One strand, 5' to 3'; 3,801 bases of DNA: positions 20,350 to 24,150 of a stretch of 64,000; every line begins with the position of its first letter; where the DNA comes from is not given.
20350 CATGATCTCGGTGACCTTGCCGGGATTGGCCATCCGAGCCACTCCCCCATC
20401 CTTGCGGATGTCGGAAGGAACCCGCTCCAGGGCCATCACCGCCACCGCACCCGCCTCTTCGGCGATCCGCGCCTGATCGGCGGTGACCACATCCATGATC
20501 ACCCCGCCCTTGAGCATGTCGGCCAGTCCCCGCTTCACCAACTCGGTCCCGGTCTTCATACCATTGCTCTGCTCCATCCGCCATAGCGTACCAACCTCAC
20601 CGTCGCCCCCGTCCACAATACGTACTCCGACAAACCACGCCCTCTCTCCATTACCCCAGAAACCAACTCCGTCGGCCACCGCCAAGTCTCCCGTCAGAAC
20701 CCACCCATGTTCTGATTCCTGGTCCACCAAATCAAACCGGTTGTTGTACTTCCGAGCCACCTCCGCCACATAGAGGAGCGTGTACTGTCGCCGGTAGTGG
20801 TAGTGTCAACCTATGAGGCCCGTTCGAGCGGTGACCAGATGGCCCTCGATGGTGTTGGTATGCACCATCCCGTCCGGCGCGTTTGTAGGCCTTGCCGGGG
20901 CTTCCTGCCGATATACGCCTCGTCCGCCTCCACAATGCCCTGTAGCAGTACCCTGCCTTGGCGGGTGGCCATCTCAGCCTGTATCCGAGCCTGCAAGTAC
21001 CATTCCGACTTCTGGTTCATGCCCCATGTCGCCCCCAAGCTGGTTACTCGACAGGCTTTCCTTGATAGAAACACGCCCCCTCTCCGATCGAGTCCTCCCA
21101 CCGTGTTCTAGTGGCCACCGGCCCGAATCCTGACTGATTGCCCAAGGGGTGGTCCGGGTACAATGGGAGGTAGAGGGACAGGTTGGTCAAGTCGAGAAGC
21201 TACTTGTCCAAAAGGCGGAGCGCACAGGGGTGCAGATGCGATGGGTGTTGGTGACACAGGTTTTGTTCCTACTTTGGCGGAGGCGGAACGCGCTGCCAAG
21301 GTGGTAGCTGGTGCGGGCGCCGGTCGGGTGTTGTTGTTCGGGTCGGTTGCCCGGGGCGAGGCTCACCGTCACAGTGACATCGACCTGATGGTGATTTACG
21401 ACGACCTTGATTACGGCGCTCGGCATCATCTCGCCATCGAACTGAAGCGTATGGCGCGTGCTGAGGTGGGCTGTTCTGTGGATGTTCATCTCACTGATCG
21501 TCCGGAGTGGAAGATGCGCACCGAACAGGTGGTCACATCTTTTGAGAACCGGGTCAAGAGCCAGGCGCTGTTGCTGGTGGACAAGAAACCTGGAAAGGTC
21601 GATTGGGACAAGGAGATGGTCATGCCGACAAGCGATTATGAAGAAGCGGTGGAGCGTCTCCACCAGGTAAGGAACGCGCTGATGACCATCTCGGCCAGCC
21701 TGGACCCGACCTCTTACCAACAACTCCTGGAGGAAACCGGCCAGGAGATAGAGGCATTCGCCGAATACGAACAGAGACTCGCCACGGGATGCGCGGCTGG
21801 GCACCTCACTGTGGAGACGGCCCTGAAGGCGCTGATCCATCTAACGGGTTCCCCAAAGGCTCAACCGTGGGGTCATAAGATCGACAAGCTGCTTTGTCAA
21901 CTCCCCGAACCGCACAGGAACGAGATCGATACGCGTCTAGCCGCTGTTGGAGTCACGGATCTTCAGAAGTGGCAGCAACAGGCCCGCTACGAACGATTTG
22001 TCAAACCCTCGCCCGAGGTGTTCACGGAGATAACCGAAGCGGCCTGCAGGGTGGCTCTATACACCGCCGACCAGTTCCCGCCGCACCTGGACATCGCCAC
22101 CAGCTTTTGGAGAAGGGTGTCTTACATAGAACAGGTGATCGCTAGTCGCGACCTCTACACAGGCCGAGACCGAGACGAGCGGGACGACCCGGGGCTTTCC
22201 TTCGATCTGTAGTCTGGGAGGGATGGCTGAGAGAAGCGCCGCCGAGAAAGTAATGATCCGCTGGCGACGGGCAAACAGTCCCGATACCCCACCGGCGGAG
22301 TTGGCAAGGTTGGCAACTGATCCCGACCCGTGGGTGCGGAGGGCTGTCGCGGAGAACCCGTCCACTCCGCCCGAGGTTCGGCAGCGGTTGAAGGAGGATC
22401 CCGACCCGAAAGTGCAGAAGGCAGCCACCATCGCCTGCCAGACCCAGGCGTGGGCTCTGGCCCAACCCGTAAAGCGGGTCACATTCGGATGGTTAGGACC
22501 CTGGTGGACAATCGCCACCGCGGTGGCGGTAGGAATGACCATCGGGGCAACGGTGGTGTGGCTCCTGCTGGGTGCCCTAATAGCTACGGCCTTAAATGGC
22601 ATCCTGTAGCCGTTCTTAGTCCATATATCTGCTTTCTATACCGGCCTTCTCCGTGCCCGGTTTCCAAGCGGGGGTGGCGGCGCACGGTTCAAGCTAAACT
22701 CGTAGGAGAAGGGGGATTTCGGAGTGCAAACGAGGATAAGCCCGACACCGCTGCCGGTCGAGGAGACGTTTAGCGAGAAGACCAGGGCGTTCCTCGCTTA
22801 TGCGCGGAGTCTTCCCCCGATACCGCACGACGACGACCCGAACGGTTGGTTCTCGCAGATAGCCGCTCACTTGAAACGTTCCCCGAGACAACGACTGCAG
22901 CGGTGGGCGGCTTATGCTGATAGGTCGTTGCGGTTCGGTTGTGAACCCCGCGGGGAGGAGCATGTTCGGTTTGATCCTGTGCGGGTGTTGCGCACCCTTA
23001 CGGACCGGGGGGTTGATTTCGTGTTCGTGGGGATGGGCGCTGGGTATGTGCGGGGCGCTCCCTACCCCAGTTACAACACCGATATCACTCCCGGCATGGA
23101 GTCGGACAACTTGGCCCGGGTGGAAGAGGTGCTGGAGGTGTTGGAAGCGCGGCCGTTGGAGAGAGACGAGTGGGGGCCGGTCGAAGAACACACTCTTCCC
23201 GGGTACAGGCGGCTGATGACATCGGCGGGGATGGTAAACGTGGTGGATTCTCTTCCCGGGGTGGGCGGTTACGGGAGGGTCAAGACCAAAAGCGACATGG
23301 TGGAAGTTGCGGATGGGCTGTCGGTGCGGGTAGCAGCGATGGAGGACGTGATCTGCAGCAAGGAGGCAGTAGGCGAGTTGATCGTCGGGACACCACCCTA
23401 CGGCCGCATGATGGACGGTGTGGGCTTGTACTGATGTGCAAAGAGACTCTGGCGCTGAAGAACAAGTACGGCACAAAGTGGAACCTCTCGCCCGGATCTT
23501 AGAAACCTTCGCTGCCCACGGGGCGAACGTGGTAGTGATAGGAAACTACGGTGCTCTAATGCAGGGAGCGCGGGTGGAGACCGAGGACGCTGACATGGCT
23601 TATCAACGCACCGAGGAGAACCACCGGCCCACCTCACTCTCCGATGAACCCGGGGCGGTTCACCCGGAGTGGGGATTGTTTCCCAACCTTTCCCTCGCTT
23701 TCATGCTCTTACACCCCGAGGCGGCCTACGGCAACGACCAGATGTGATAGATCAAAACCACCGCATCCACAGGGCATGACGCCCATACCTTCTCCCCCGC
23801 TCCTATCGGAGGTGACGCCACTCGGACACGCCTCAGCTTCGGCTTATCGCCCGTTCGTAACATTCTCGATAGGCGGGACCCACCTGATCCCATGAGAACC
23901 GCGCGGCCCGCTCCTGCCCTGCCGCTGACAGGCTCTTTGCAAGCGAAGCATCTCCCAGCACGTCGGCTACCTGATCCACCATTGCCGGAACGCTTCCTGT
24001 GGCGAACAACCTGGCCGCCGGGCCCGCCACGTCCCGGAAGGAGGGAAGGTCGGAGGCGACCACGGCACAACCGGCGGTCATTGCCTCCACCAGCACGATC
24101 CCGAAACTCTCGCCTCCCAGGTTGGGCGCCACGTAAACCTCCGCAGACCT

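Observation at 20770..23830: Three-kilobase accessory cassette rich in nucleotidyltransferase folds, inserted between pdxS and the PIM-biosynthesis genes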

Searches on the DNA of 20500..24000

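Call 82: search_rna_families(source=window, start=20500, end=24000, threshold=evalue, max_evalue=1)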
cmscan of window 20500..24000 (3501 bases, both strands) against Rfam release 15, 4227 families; matches with E-value up to 1: 0.
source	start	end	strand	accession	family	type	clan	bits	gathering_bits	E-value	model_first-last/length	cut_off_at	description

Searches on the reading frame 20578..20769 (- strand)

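Call 80: search_protein_families(library=ncbifam, proteins=[window:20578-20769:-], max_evalue=1)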
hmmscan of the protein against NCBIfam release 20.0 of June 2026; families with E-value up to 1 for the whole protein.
window:20578-20769:- (64 aa): 3 families
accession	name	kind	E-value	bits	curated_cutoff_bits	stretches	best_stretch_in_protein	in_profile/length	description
NF005307.0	PRK06839.1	equivalog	0.012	14.3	748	1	4-38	353-387/496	o-succinylbenzoate--CoA ligase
NF004837.0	PRK06187.1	subfamily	0.013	13.8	476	1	4-37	382-415/531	long-chain-fatty-acid--CoA ligase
NF004838.1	PRK06188.1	equivalog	0.024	12.9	875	1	5-43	377-415/524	fatty-acid--CoA ligase FadD8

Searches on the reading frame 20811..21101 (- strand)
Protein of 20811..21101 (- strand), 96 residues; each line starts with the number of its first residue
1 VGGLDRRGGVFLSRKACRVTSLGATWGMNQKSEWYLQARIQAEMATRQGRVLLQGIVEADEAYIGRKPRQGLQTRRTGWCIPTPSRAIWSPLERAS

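Call 3: search_protein_families(library=pfam, proteins=[window:20811-21101:-], max_evalue=1)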
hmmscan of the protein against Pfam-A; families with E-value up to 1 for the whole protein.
window:20811-21101:- (96 aa): 1 family
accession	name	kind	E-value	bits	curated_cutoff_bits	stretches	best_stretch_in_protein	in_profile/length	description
PF12762.13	DDE_Tnp_IS1595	-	0.033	14.6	27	1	53-70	2-19/153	ISXO2-like transposase domain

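Call 4: search_protein_families(library=padloc, proteins=[window:20811-21101:-], max_evalue=1)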
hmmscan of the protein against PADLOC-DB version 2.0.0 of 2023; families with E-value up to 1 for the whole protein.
window:20811-21101:- (96 aa): 0 families

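Call 5: search_protein_families(library=ncbifam, proteins=[window:20811-21101:-], max_evalue=1)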
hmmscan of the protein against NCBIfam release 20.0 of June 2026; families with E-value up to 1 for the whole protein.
window:20811-21101:- (96 aa): 1 family
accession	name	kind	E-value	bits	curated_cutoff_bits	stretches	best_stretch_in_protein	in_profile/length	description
NF033547.1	transpos_IS1595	equivalog_domain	9.5e-08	32.2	75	1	15-76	21-89/215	IS1595 family transposase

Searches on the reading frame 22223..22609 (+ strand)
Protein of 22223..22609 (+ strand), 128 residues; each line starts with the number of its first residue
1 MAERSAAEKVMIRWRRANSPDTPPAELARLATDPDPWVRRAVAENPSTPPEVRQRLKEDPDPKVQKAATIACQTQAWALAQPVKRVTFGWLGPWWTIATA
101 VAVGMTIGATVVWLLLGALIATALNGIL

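Call 3: search_protein_families(library=pfam, proteins=[window:22223-22609:+], max_evalue=1)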
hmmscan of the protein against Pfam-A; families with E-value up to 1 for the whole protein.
window:22223-22609:+ (128 aa): 5 families
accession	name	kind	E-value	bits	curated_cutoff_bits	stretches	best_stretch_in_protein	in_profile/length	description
PF25591.1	LRV_2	-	3.1e-10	40.3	27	1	14-68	4-57/61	Leucine Rich Repeat Variant domain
PF01816.23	LRV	-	2e-09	37.6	21.6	2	36-61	1-26/26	Leucine rich repeat variant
PF02985.28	HEAT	-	7.5e-06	26.2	23.5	2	27-44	5-22/31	HEAT repeat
PF13646.12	HEAT_2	-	1.9e-05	25.3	27.7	1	25-71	34-86/88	HEAT repeats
PF24806.1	DUF7706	-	0.015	15.8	27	1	73-88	13-28/63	Family of unknown function (DUF7706)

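Call 4: search_protein_families(library=padloc, proteins=[window:22223-22609:+], max_evalue=1)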
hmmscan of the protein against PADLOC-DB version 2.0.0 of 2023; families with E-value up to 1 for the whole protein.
window:22223-22609:+ (128 aa): 0 families

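Call 5: search_protein_families(library=ncbifam, proteins=[window:22223-22609:+], max_evalue=1)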
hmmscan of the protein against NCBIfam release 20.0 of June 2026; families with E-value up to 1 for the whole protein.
window:22223-22609:+ (128 aa): 0 families

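Call 53: find_homologous_proteins(query=window:22223-22609:+, max_evalue=0.001)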
Query window:22223-22609:+ (128 aa): 3 proteins with E <= 0.001 among 60 candidates.
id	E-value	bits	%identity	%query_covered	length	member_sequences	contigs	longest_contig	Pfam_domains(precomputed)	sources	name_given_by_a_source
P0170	7.0e-71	254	100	92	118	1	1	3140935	PF01816.24,PF02985.29,PF25591.2,PF13646.13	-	-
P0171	3.0e-52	194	78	92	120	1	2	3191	PF01816.24,PF02985.29,PF25591.2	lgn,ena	-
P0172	3.6e-45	171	69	94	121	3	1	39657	PF01816.24,PF02985.29,PF25591.2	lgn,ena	-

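Call 55: find_encoding_contigs(protein=P0172, flank=6000, max_places=3)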
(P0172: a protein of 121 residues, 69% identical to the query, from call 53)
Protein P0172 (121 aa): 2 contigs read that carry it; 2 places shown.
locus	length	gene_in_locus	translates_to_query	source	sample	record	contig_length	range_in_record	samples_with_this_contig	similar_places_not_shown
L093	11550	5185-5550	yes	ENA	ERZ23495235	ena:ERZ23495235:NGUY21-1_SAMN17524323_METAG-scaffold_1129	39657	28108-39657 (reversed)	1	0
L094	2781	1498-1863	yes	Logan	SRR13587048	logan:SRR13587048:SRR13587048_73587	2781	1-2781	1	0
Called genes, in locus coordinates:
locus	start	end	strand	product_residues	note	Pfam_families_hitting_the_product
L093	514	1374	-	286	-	PF01435:Peptidase_M48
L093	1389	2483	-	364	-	PF02636:Methyltransf_28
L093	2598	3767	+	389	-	PF01546:Peptidase_M20 (weak), PF07687:M20_dimer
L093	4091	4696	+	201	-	-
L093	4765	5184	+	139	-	-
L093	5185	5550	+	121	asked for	PF01816:LRV (faint), PF25591:LRV_2 (weak), PF02985:HEAT (faint)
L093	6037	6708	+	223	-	PF14281:PDDEXK_4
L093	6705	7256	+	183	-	-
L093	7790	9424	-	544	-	PF00118:Cpn60_TCP1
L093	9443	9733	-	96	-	PF00166:Cpn10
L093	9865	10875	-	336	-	PF00814:TsaD, PF22521:HypF_C_2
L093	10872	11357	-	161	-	PF00583:Acetyltransf_1, PF13673:Acetyltransf_10, PF13508:Acetyltransf_7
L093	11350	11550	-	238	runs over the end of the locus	PF00814:TsaD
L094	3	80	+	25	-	?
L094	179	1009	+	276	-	-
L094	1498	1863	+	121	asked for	PF01816:LRV (faint), PF25591:LRV_2 (weak), PF02985:HEAT (faint)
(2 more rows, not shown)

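Call 56: find_encoding_contigs(protein=P0171, flank=6000, max_places=3)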
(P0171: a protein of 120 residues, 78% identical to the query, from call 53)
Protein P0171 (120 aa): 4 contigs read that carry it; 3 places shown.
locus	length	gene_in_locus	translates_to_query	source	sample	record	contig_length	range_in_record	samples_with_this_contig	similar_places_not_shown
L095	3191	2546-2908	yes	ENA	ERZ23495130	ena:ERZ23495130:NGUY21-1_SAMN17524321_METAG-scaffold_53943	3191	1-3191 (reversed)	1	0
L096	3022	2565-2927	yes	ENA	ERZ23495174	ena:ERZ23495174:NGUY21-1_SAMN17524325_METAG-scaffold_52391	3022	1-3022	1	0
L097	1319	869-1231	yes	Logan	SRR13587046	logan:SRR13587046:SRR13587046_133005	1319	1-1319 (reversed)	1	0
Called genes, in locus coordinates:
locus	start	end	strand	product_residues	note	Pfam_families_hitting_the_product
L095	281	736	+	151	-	PF01548:DEDD_Tnp_IS110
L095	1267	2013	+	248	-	-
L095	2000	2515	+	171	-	-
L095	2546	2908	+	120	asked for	PF25591:LRV_2, PF02985:HEAT (faint), PF01816:LRV (weak)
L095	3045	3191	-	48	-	?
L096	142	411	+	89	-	-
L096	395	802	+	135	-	PF01548:DEDD_Tnp_IS110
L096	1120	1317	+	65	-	-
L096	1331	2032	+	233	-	-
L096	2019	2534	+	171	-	-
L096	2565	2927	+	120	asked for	PF25591:LRV_2, PF02985:HEAT (faint), PF01816:LRV (weak)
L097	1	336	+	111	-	?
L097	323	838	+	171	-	-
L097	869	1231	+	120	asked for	PF25591:LRV_2, PF02985:HEAT (faint), PF01816:LRV (weak)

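Call 62: search_protein_families(library=padloc, proteins=[P0172], max_evalue=1)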
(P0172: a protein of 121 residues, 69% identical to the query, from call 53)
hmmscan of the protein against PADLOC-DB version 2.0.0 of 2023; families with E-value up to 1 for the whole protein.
P0172 (121 aa): 0 families

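Call 63: search_protein_families(library=ncbifam, proteins=[P0172], max_evalue=1)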
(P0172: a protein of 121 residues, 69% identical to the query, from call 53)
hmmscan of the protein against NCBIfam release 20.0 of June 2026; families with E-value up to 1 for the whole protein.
P0172 (121 aa): 0 families

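Call 64: search_protein_families(library=phrogs, proteins=[window:22223-22609:+], max_evalue=0.1)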
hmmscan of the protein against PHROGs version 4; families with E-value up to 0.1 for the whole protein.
window:22223-22609:+ (128 aa): 0 families

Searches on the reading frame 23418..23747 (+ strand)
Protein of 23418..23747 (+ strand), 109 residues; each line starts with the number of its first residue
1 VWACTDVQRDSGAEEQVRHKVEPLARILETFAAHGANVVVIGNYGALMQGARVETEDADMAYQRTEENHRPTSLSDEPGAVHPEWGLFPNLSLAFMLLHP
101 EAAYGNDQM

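Call 3: search_protein_families(library=pfam, proteins=[window:23418-23747:+], max_evalue=1)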
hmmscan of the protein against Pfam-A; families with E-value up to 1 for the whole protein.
window:23418-23747:+ (109 aa): 3 families
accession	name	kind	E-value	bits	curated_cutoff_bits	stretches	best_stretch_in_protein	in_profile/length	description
PF00848.25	Ring_hydroxyl_A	-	0.034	14.5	24.9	1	33-94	50-111/208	Ring hydroxylating alpha subunit (catalytic domain)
PF10706.15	Aminoglyc_resit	-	0.059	13.9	21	1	24-75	2-55/149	Aminoglycoside-2''-adenylyltransferase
PF01842.31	ACT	-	0.24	11.7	27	1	24-39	14-29/66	ACT domain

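Call 4: search_protein_families(library=padloc, proteins=[window:23418-23747:+], max_evalue=1)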
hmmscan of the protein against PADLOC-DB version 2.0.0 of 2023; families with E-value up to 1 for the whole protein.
window:23418-23747:+ (109 aa): 1 family
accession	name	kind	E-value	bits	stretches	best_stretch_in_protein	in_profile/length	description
PDLC03230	MTase_II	-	0.016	12.5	1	15-64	232-281/360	Type II methyltransferase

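Call 5: search_protein_families(library=ncbifam, proteins=[window:23418-23747:+], max_evalue=1)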
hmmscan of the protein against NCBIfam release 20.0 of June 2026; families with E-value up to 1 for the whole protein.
window:23418-23747:+ (109 aa): 1 family
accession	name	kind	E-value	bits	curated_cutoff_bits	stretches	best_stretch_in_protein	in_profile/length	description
NF004842.0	PRK06193.1-3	subfamily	0.0024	17.4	325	1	14-65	131-183/209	hypothetical protein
